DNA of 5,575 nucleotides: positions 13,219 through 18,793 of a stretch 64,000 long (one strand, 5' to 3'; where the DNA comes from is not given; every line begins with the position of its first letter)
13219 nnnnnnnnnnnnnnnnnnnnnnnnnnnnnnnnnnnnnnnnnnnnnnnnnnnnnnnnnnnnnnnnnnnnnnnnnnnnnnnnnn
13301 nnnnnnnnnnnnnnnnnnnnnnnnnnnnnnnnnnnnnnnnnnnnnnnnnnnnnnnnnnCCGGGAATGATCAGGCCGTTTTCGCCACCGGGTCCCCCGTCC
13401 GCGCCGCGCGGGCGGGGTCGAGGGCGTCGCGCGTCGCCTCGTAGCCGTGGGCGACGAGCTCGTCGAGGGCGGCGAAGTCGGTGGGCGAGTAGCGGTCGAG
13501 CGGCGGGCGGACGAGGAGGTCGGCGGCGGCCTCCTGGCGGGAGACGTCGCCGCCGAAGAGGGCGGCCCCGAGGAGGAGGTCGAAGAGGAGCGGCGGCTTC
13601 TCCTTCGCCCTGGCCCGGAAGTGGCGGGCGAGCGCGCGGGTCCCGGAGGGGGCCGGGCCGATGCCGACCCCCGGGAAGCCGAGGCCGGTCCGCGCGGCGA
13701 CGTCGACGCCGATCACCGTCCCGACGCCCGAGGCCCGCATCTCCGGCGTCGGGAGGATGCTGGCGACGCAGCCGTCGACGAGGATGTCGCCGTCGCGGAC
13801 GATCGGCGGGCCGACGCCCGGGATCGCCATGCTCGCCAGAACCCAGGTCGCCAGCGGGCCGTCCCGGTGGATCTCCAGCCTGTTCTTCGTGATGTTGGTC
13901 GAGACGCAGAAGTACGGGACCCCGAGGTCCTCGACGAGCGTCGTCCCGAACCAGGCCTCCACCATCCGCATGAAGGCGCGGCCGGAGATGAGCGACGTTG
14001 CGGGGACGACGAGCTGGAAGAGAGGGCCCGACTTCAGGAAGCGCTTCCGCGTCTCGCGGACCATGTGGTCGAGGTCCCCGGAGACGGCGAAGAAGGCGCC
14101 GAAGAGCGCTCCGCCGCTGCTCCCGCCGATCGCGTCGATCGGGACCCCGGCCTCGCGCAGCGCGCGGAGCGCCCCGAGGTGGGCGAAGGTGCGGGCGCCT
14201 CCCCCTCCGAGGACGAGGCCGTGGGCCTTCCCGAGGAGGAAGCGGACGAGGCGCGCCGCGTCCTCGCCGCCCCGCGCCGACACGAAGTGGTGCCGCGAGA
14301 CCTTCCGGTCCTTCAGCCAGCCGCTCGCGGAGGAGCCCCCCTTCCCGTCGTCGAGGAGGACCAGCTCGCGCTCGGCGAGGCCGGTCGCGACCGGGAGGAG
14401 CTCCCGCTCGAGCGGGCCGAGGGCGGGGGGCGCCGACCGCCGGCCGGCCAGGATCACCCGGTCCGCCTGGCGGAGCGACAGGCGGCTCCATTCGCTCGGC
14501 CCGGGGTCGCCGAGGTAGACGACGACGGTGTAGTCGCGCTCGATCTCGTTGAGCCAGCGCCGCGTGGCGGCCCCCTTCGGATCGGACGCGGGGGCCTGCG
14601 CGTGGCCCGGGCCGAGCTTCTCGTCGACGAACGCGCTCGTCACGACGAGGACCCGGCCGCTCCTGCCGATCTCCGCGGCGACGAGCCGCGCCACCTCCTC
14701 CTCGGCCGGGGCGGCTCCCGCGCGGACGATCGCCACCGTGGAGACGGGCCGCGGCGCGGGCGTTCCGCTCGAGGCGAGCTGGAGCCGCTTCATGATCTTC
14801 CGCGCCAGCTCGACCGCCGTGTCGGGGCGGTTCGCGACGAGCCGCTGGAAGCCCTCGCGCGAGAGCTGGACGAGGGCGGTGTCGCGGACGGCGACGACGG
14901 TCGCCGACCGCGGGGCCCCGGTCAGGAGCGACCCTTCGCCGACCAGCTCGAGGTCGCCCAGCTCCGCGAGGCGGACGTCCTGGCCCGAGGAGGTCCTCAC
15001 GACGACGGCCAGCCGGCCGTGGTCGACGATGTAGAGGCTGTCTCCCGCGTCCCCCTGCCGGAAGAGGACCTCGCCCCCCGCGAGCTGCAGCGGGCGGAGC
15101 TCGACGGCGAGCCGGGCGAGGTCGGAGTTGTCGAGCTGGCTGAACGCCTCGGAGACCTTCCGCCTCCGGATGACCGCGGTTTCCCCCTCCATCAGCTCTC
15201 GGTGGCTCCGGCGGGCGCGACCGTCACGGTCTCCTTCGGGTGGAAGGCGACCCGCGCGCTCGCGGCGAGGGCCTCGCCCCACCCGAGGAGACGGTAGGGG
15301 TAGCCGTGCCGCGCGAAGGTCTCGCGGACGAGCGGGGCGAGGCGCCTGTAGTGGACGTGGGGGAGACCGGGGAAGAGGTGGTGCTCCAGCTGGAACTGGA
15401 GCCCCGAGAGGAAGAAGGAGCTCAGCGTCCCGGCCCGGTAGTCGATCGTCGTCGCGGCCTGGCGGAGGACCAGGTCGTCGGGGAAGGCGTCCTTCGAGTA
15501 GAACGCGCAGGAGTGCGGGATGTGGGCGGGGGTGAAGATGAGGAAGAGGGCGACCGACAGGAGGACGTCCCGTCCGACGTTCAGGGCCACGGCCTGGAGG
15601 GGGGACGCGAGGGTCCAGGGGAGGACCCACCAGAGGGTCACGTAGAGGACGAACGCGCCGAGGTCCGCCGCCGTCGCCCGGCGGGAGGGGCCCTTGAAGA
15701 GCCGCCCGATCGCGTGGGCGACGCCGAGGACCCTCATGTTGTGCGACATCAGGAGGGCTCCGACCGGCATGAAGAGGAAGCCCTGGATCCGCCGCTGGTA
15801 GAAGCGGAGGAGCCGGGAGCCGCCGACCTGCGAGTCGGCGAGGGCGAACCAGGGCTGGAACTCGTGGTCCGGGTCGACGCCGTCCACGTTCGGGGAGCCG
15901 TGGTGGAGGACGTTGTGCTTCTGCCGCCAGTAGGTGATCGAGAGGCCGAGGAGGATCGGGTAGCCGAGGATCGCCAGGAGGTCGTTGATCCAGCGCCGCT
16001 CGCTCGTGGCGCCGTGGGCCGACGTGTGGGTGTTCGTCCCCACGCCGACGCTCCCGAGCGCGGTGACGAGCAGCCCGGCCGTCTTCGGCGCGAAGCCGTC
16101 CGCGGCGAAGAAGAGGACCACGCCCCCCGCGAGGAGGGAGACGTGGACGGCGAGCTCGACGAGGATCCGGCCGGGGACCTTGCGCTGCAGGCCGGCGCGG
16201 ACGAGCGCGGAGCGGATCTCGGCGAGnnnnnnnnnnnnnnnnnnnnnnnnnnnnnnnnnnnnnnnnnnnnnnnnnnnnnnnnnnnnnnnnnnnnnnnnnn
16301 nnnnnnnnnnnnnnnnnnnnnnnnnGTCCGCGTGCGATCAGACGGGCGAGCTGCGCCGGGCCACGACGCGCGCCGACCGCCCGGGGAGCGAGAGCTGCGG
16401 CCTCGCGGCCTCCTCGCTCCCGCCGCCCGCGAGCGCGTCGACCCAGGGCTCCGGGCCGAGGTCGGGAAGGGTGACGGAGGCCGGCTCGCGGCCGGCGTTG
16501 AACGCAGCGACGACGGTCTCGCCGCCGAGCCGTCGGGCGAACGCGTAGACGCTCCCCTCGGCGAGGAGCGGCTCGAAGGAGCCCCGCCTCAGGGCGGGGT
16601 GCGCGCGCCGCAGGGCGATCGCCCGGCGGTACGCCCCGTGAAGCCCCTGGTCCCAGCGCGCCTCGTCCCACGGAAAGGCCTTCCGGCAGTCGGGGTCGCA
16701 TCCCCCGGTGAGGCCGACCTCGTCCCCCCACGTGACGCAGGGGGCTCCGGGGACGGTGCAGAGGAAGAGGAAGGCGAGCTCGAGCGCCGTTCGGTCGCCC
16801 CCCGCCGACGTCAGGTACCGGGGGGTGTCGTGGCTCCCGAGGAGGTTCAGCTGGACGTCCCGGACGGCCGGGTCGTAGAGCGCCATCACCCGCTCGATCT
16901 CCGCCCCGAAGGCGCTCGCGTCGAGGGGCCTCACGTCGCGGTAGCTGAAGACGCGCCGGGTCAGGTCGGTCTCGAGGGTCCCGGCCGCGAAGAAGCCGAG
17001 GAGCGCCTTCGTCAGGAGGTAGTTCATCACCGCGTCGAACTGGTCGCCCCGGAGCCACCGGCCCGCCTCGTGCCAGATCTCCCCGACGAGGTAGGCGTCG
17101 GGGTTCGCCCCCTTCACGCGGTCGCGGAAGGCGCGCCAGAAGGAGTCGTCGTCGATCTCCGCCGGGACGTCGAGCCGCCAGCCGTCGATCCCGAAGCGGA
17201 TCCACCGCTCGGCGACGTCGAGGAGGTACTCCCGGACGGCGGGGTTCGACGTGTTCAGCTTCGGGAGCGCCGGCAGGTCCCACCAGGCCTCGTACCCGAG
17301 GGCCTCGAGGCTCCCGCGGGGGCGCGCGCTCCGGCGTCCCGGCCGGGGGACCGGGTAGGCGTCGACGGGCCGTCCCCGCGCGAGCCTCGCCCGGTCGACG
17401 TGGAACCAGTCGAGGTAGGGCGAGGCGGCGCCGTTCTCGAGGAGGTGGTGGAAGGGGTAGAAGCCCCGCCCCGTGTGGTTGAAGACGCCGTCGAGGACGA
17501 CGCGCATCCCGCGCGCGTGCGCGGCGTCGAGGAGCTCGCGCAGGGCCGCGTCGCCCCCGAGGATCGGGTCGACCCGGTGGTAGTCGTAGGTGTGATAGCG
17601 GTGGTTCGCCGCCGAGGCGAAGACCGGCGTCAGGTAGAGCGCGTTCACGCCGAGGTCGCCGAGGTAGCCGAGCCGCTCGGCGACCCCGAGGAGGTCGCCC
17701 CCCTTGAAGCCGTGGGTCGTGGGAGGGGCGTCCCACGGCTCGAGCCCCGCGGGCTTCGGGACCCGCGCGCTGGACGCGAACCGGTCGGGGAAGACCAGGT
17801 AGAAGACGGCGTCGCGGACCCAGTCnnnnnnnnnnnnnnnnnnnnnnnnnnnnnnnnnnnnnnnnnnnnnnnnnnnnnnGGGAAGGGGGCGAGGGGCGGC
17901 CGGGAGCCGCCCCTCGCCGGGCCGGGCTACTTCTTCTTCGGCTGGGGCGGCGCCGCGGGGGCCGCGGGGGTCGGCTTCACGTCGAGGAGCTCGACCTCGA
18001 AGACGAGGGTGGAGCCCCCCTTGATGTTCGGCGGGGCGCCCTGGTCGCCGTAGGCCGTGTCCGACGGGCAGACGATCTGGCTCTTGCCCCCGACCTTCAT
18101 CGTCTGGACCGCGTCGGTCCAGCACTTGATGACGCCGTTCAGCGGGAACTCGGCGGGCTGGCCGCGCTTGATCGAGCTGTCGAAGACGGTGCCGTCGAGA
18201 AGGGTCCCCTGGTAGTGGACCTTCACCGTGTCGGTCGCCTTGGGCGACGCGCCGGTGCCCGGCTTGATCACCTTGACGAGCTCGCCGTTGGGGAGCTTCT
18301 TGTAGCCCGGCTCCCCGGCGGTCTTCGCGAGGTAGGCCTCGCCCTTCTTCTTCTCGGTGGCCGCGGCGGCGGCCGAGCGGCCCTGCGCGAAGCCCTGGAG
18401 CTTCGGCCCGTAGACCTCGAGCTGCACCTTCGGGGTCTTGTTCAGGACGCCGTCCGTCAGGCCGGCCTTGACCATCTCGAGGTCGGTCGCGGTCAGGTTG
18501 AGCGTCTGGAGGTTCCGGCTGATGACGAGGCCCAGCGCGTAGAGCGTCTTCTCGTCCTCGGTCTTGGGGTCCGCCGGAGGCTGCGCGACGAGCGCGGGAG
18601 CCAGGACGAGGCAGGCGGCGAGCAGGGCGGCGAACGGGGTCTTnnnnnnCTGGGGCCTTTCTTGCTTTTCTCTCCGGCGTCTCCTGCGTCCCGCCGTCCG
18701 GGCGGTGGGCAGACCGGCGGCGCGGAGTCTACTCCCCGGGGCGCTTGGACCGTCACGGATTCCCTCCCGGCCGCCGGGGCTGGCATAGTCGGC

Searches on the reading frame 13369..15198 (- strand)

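Call 28: search_protein_families(library=pfam, proteins=[window:13369-15198:-], max_evalue=0.001)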
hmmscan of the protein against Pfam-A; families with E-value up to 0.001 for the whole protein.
window:13369-15198:- (609 aa): 3 families
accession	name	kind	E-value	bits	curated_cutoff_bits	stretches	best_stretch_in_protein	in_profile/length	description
PF01734.28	Patatin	-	2.3e-26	93.6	27.7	1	328-485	1-188/191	Patatin-like phospholipase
PF00027.35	cNMP_binding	-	9.7e-23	80.4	27.5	1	38-123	3-88/89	Cyclic nucleotide-binding domain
PF24179.1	NTE_Ploop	-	1.7e-16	61.1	27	1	153-311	3-161/223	Neuropathy Target Esterase family P-loop like domain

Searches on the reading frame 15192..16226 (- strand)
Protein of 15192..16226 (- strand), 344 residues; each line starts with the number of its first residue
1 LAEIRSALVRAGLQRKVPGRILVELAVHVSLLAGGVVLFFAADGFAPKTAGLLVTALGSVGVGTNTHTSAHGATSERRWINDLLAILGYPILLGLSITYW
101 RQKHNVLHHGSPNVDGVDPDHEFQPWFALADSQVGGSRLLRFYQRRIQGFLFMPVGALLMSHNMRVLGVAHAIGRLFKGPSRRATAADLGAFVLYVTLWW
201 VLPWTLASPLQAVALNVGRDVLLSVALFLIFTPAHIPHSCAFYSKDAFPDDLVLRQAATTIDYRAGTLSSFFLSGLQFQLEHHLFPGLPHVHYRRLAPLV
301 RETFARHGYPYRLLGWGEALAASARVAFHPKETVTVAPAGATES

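Call 28: search_protein_families(library=pfam, proteins=[window:15192-16226:-], max_evalue=0.001)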
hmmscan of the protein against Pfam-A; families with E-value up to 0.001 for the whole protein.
window:15192-16226:- (344 aa): 1 family
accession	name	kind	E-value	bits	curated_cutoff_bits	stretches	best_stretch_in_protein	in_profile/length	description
PF00487.30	FA_desaturase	-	7.4e-28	98.4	29.7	1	50-313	8-251/253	Fatty acid desaturase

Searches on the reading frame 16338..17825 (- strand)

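Call 28: search_protein_families(library=pfam, proteins=[window:16338-17825:-], max_evalue=0.001)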
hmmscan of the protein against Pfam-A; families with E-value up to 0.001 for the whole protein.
window:16338-17825:- (495 aa): 4 families
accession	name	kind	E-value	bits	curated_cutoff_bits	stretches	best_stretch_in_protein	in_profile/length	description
PF00128.31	Alpha-amylase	-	1.6e-62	212.6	22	1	11-388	2-392/446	Alpha amylase, catalytic domain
PF11941.14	DUF3459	-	4.2e-08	33.9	22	1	399-487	2-89/90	Domain of unknown function (DUF3459)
PF16657.11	Malt_amylase_C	-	1.4e-06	28.7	27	1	415-485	1-73/75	Maltogenic Amylase, C-terminal domain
PF22026.2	Alpha-amylase_C_2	-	7.3e-05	23.5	27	1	415-454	1-40/78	Alpha-amylase C-terminal domain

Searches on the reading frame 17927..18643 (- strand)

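Call 28: search_protein_families(library=pfam, proteins=[window:17927-18643:-], max_evalue=0.001)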
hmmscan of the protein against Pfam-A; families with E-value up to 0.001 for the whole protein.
window:17927-18643:- (238 aa): 2 families
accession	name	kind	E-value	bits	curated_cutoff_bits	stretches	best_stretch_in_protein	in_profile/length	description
PF00254.34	FKBP_C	-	2.1e-30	105.3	21.1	1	133-220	3-94/94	FKBP-type peptidyl-prolyl cis-trans isomerase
PF01346.23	FKBP_N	-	2.5e-09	38.3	22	1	31-120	2-92/97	Domain amino terminal to FKBP-type peptidyl-prolyl isomerase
